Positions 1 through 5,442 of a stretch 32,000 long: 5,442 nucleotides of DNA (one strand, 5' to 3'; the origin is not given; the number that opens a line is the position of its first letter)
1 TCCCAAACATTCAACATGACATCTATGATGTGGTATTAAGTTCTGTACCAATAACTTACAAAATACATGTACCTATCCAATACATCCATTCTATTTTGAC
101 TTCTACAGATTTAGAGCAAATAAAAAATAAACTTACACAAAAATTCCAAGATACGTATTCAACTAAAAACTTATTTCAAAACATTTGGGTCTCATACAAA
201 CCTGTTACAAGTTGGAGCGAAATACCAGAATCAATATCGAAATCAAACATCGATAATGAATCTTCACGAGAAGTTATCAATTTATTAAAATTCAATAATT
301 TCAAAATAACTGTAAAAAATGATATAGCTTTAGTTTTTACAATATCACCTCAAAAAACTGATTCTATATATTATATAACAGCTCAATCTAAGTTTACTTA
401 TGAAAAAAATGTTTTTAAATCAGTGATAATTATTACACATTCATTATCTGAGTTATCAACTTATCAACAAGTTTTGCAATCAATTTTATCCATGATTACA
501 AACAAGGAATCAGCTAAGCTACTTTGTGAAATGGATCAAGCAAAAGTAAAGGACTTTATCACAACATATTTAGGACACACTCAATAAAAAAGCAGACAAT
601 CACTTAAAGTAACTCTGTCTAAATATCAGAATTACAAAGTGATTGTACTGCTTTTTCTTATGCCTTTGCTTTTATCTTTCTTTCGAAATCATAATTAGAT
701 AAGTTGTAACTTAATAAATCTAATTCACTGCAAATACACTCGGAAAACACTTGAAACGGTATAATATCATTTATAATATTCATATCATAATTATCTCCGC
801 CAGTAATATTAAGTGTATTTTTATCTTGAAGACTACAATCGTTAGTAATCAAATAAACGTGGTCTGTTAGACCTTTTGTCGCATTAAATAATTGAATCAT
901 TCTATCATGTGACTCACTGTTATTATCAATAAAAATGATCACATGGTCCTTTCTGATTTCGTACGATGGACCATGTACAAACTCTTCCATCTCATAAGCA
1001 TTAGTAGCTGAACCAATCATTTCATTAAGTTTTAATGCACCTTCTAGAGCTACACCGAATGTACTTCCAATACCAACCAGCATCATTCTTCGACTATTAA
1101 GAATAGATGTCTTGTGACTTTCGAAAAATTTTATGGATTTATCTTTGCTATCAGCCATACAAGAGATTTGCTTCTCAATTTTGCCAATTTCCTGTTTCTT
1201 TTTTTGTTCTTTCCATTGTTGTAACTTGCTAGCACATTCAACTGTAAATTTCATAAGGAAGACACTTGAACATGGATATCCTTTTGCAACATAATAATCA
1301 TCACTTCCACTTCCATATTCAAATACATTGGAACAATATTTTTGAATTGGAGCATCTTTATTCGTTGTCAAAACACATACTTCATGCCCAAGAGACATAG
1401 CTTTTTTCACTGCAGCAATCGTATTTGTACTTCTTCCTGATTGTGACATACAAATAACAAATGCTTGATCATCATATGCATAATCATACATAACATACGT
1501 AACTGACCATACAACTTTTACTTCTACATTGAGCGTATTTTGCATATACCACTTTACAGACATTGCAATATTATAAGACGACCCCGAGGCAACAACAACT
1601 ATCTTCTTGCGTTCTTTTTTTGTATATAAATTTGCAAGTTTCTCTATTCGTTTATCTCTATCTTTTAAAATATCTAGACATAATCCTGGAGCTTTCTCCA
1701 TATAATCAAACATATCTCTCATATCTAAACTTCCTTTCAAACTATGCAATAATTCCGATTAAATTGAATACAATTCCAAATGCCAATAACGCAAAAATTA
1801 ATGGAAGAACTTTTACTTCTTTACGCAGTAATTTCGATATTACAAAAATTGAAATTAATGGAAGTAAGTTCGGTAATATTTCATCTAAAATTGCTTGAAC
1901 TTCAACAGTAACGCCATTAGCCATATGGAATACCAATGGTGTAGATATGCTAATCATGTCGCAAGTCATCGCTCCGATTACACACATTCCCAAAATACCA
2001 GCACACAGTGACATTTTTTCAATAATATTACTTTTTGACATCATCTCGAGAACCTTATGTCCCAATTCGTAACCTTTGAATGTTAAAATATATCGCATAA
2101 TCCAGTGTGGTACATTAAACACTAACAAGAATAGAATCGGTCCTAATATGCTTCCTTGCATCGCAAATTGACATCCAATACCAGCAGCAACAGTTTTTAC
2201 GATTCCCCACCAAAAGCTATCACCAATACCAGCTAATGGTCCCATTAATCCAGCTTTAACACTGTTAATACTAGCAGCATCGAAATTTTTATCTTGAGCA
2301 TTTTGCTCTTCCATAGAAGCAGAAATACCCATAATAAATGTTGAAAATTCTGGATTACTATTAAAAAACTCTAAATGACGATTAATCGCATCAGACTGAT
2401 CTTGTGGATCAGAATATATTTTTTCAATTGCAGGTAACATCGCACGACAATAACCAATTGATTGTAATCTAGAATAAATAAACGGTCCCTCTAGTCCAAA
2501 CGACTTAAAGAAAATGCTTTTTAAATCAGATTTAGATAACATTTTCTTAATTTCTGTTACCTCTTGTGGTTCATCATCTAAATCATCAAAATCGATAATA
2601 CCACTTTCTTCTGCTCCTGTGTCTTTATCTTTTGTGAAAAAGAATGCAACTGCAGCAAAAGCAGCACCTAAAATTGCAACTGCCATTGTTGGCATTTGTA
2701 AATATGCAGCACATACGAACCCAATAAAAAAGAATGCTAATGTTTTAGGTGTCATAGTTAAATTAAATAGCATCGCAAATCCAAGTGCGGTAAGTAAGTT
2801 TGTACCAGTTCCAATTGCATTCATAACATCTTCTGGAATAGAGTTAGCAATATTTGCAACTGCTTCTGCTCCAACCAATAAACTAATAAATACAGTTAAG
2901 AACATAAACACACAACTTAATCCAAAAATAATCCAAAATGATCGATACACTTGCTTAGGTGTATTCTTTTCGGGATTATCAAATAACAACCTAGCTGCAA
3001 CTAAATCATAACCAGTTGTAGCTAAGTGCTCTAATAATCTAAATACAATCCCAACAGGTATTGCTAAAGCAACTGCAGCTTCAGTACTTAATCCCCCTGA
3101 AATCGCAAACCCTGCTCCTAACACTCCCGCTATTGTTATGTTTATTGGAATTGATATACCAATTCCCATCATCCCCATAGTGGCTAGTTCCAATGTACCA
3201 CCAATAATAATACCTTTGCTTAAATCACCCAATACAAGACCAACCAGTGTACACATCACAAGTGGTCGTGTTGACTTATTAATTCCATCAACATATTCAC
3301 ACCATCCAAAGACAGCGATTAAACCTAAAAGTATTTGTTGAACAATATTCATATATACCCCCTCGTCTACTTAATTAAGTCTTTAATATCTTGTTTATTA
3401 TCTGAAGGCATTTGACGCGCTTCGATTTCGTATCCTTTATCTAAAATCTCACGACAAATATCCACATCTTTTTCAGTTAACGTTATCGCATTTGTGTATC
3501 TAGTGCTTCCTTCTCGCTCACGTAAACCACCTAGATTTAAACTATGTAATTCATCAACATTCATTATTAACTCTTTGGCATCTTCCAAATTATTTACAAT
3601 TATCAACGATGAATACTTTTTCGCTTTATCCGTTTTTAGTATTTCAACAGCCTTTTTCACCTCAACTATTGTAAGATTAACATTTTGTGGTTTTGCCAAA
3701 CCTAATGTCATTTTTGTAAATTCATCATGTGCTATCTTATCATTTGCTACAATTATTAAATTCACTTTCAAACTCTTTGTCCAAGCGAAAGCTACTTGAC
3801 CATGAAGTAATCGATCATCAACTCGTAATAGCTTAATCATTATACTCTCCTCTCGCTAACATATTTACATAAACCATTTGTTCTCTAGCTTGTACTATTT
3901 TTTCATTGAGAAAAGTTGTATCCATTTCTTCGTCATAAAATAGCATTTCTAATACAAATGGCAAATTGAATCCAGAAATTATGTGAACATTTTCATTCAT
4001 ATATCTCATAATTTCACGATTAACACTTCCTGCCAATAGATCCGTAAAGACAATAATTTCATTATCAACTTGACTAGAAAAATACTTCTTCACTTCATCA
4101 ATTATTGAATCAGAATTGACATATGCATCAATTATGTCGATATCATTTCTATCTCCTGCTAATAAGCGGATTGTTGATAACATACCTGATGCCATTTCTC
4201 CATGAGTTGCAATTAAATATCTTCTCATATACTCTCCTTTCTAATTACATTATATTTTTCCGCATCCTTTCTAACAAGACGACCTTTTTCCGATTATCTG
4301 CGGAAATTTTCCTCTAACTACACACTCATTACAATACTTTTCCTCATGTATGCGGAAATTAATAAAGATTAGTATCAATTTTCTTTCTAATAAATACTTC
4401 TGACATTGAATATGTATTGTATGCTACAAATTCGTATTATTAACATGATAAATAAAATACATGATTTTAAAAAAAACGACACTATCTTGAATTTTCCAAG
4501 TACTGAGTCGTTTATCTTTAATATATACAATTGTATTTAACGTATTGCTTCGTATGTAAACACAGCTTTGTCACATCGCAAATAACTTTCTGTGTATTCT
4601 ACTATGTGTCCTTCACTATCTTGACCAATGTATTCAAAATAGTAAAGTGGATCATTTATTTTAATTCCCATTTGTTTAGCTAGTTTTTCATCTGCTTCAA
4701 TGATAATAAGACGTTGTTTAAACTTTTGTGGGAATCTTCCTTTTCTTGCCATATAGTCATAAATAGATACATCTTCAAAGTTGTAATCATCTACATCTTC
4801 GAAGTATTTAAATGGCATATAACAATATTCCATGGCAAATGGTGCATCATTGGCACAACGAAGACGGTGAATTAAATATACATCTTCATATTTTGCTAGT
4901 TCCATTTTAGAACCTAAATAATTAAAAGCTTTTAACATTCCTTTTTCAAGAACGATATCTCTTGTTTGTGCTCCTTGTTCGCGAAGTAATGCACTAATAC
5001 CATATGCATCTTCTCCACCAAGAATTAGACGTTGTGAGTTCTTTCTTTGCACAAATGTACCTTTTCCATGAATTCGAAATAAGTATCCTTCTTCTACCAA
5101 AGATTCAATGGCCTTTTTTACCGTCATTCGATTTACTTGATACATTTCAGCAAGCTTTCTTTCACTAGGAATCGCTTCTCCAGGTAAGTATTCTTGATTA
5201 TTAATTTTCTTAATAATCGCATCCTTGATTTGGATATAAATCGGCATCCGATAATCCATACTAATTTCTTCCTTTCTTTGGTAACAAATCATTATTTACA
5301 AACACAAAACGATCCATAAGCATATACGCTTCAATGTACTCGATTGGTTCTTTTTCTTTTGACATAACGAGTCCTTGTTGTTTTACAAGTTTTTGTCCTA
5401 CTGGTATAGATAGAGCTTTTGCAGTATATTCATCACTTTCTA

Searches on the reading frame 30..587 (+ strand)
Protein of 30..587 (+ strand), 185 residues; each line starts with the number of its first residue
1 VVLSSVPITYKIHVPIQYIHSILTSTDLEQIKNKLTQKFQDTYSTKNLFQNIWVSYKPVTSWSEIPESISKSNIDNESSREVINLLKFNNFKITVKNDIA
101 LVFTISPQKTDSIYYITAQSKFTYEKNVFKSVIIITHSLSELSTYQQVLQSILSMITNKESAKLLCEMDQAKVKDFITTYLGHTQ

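Call 24: search_protein_families(library=padloc, proteins=[window:30-587:+], max_evalue=0.001)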
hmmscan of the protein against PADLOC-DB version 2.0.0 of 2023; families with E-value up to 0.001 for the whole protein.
window:30-587:+ (185 aa): 0 families

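Call 68: search_protein_families(library=pfam, proteins=[window:30-587:+], max_evalue=0.001)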
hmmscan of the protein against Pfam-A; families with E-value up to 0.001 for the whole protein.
window:30-587:+ (185 aa): 0 families

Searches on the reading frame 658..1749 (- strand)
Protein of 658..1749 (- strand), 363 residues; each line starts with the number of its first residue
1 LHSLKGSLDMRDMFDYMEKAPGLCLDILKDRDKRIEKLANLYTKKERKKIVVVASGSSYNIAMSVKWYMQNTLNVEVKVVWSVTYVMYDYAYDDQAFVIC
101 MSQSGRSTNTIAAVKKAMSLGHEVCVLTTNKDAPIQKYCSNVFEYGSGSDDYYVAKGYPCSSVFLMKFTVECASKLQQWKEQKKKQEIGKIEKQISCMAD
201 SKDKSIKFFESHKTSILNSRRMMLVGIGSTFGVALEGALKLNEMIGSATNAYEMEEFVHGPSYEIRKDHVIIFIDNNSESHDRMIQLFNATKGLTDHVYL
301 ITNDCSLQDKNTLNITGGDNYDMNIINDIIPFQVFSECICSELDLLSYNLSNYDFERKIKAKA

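Call 24: search_protein_families(library=padloc, proteins=[window:658-1749:-], max_evalue=0.001)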
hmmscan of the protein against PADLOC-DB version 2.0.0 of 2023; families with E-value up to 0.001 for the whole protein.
window:658-1749:- (363 aa): 0 families

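Call 68: search_protein_families(library=pfam, proteins=[window:658-1749:-], max_evalue=0.001)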
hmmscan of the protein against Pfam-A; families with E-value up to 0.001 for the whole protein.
window:658-1749:- (363 aa): 2 families
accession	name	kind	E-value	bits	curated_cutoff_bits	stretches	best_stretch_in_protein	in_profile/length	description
PF01380.27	SIS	-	3.2e-26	92.1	25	2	46-144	4-103/131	SIS domain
PF13580.11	SIS_2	-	4.6e-05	23.9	27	0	90-128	99-137/138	SIS domain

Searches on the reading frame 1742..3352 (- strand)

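Call 24: search_protein_families(library=padloc, proteins=[window:1742-3352:-], max_evalue=0.001)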
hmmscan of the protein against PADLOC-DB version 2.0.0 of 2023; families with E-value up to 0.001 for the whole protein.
window:1742-3352:- (536 aa): 0 families

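Call 68: search_protein_families(library=pfam, proteins=[window:1742-3352:-], max_evalue=0.001)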
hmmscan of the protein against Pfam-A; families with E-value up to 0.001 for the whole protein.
window:1742-3352:- (536 aa): 2 families
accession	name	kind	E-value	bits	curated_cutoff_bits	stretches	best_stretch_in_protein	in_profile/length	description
PF03613.19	EIID-AGA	-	3.1e-94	315.5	25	1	272-534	2-264/265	PTS system mannose/fructose/sorbose family IID component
PF03609.19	EII-Sor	-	2.1e-55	188.2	26.3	1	3-234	1-232/233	PTS system sorbose-specific iic component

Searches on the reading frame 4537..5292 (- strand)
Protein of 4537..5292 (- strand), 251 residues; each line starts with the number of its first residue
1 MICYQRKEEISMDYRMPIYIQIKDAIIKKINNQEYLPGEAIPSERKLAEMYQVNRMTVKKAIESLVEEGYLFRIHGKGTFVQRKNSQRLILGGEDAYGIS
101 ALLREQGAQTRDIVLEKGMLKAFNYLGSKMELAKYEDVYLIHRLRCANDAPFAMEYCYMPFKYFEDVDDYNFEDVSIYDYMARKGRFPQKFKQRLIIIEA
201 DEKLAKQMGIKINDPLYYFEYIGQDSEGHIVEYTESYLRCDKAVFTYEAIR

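Call 68: search_protein_families(library=pfam, proteins=[window:4537-5292:-], max_evalue=0.001)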
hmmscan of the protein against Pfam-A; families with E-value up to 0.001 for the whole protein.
window:4537-5292:- (251 aa): 2 families
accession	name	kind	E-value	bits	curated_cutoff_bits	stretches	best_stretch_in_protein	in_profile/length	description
PF07702.18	UTRA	-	8.5e-24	84.4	23.8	1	106-242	2-139/141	UTRA domain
PF00392.27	GntR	-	3.3e-20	71.9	27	1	19-81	2-64/64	Bacterial regulatory proteins, gntR family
